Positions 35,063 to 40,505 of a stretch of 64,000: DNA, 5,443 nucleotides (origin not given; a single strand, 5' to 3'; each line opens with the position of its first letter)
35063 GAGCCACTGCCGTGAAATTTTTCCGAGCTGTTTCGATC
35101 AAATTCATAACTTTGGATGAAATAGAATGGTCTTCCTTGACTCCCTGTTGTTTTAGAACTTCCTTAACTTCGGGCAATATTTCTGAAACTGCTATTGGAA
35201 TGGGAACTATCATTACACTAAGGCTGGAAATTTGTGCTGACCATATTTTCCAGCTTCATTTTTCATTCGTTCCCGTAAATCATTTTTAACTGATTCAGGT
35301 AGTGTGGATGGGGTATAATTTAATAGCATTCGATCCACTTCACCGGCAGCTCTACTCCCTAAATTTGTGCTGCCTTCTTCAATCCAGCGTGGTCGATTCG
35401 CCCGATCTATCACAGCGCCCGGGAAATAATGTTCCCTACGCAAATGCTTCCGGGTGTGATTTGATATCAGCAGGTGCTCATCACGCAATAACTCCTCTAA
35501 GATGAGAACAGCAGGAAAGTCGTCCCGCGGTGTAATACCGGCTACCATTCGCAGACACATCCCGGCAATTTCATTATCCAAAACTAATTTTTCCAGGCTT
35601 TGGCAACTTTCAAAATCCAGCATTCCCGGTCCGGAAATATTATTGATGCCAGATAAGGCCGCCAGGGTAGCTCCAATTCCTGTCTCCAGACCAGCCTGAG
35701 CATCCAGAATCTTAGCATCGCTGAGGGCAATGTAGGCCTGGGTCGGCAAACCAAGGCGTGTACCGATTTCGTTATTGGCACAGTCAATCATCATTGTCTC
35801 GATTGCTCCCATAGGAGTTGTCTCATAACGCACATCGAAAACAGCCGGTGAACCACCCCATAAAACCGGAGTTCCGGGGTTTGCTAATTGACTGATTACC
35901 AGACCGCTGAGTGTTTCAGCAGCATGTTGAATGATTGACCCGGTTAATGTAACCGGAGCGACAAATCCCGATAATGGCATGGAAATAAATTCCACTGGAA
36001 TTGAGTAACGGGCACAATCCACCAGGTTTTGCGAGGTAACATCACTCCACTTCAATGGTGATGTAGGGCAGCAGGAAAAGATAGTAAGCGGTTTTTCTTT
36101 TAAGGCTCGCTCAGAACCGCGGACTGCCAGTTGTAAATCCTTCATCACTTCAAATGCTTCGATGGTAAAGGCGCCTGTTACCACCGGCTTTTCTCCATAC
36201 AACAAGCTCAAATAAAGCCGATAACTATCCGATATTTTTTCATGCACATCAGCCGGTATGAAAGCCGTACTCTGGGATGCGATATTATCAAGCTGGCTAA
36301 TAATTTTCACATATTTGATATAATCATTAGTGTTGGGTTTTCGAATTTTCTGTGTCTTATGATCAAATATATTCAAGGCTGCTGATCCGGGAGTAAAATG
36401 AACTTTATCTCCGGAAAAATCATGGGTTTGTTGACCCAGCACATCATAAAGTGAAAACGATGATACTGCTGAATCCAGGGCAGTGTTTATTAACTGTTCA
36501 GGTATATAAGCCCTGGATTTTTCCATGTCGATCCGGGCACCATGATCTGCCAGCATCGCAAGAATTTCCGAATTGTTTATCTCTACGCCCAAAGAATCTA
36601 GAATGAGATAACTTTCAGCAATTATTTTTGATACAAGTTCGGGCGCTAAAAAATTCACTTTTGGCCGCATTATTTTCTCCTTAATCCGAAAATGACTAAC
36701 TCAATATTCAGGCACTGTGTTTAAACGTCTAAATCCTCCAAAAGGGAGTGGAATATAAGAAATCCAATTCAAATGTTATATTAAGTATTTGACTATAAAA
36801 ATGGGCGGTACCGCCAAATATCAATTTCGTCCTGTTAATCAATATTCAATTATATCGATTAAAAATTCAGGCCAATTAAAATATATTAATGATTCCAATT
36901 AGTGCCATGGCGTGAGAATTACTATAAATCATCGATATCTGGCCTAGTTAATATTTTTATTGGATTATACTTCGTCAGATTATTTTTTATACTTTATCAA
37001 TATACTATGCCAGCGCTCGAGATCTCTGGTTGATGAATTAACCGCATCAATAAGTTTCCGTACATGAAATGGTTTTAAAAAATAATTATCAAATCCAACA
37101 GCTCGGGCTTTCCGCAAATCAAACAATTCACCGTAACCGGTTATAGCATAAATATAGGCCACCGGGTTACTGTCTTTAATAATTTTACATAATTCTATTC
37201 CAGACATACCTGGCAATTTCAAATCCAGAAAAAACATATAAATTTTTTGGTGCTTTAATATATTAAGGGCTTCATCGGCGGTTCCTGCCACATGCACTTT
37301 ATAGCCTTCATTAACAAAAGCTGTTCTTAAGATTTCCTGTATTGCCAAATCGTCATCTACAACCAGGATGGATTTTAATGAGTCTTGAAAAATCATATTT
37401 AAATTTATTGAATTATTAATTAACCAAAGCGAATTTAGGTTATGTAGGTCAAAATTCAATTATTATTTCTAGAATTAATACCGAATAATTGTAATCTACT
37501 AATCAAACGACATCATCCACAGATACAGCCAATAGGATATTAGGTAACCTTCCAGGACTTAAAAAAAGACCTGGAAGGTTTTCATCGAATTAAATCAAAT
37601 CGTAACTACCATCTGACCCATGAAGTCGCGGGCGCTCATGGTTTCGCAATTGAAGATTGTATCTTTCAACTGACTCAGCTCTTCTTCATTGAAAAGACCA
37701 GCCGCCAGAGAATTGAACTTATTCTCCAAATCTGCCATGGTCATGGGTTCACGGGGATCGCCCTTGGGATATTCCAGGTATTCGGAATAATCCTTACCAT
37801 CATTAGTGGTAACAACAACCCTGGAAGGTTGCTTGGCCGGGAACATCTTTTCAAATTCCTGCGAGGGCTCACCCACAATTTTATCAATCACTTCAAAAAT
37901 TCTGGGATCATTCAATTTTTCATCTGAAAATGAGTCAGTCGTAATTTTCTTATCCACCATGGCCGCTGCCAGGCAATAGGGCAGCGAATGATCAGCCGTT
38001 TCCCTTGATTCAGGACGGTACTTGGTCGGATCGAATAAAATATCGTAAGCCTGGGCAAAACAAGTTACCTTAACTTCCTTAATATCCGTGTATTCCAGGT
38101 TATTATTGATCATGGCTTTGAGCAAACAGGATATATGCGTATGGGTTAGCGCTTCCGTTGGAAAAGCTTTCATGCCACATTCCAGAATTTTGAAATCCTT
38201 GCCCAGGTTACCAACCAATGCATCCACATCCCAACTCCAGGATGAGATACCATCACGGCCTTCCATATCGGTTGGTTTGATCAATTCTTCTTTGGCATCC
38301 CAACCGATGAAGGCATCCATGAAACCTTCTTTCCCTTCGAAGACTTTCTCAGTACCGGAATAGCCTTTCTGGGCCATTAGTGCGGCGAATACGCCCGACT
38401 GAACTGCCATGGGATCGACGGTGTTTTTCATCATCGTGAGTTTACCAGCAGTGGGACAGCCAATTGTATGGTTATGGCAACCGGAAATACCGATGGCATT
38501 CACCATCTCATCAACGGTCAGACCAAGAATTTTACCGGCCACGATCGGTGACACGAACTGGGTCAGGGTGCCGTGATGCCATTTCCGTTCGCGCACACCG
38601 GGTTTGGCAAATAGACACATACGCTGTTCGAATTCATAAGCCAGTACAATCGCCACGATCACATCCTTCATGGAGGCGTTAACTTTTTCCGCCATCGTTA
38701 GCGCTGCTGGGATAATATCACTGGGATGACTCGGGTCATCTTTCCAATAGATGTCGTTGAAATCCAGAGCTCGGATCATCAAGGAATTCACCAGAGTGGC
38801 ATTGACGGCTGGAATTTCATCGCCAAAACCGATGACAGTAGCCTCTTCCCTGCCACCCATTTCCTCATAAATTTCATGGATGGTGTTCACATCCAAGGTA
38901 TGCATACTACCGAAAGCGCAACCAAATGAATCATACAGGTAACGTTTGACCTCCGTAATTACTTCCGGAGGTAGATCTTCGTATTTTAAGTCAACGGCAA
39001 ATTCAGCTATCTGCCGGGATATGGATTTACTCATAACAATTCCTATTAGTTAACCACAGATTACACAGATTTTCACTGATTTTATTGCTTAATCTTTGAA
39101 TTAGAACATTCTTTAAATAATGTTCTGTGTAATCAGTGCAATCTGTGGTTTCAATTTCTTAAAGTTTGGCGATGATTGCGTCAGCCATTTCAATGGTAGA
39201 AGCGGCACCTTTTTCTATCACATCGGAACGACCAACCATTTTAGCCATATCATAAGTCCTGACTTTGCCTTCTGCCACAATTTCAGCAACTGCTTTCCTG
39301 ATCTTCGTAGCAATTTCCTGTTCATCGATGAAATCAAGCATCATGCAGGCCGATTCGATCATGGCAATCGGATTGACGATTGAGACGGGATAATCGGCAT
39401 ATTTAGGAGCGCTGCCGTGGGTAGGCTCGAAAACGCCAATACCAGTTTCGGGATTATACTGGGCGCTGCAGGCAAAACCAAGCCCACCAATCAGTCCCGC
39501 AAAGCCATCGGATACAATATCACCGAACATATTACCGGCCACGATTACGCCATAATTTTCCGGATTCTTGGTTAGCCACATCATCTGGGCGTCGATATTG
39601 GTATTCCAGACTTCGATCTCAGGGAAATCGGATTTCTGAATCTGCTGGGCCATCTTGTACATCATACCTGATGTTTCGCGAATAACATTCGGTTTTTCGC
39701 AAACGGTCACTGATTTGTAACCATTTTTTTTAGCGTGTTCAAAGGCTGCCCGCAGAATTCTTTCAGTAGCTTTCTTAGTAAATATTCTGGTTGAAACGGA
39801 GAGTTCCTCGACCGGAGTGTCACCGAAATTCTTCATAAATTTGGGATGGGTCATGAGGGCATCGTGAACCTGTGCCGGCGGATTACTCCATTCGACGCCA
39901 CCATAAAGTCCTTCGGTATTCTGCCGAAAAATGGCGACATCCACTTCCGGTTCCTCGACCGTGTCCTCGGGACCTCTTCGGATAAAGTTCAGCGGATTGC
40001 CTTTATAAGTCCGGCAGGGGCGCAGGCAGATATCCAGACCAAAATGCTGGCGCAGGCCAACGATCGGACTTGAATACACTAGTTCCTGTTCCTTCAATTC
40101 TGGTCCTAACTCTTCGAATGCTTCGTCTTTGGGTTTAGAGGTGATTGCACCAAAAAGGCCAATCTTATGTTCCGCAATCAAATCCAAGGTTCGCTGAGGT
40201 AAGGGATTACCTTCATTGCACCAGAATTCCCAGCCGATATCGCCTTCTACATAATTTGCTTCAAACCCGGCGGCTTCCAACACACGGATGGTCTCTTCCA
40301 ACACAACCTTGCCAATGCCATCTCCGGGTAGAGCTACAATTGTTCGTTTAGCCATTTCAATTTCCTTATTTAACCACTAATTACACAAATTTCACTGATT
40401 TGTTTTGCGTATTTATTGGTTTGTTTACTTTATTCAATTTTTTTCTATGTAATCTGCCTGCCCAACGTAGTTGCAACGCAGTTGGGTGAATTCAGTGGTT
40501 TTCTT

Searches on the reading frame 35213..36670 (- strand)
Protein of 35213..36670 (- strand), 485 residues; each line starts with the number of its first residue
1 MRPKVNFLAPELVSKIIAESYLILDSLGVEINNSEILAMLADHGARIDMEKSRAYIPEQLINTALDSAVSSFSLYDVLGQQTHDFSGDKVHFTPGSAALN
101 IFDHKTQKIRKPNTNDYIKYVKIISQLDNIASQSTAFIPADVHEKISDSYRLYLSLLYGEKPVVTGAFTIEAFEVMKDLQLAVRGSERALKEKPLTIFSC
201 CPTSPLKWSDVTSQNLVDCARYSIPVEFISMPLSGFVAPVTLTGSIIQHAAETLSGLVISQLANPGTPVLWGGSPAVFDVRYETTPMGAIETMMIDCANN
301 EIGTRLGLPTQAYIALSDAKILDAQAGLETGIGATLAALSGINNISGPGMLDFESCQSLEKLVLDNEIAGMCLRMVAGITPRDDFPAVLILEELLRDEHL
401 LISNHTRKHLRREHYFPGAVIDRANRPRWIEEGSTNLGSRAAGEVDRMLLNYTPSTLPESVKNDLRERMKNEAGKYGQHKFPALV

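Call 13: search_protein_families(library=pfam, proteins=[window:35213-36670:-], max_evalue=0.00001)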
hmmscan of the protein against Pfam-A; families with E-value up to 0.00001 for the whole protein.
window:35213-36670:- (485 aa): 1 family
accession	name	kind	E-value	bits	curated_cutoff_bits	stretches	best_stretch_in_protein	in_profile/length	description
PF06253.16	MTTB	-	1.6e-72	244.6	25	1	3-469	29-492/500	Trimethylamine methyltransferase (MTTB)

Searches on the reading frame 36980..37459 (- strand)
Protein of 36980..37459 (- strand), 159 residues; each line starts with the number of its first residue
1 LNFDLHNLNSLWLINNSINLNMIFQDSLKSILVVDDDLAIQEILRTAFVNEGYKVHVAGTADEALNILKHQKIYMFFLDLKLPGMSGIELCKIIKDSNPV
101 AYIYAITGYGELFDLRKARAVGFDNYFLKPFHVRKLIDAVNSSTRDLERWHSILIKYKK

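Call 13: search_protein_families(library=pfam, proteins=[window:36980-37459:-], max_evalue=0.00001)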
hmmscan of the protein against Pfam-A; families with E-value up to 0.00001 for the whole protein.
window:36980-37459:- (159 aa): 1 family
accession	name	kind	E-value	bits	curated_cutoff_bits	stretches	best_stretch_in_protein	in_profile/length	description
PF00072.30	Response_reg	-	2.1e-25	89.5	30.2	1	31-141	1-111/111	Response regulator receiver domain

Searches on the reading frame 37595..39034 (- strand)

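Call 13: search_protein_families(library=pfam, proteins=[window:37595-39034:-], max_evalue=0.00001)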
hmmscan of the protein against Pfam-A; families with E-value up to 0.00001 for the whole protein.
window:37595-39034:- (479 aa): 2 families
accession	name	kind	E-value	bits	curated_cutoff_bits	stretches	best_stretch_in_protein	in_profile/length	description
PF03972.19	MmgE_PrpD_N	-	6.3e-72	242.1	32.1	1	7-246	1-239/244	MmgE/PrpD N-terminal domain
PF19305.4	MmgE_PrpD_C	-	2.4e-44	151.6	32.1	1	291-452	1-160/173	MmgE/PrpD C-terminal domain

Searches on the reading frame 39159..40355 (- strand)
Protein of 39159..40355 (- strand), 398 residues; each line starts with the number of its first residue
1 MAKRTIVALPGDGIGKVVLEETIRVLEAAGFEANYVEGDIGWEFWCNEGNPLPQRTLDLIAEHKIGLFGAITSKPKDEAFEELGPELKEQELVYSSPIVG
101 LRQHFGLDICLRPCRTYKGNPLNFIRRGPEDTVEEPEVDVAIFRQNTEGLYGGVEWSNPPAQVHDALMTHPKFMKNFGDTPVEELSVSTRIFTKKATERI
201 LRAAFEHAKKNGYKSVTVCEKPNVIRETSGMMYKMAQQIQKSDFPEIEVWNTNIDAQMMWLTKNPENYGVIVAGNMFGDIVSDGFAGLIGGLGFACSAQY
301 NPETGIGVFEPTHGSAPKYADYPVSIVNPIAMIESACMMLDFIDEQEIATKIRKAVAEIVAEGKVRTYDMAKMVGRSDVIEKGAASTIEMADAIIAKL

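Call 13: search_protein_families(library=pfam, proteins=[window:39159-40355:-], max_evalue=0.00001)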
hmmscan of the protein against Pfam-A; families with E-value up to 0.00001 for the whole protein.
window:39159-40355:- (398 aa): 1 family
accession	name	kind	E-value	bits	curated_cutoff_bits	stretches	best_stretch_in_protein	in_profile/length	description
PF00180.25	Iso_dh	-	4e-75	253.7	27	1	5-392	1-346/348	Isocitrate/isopropylmalate dehydrogenase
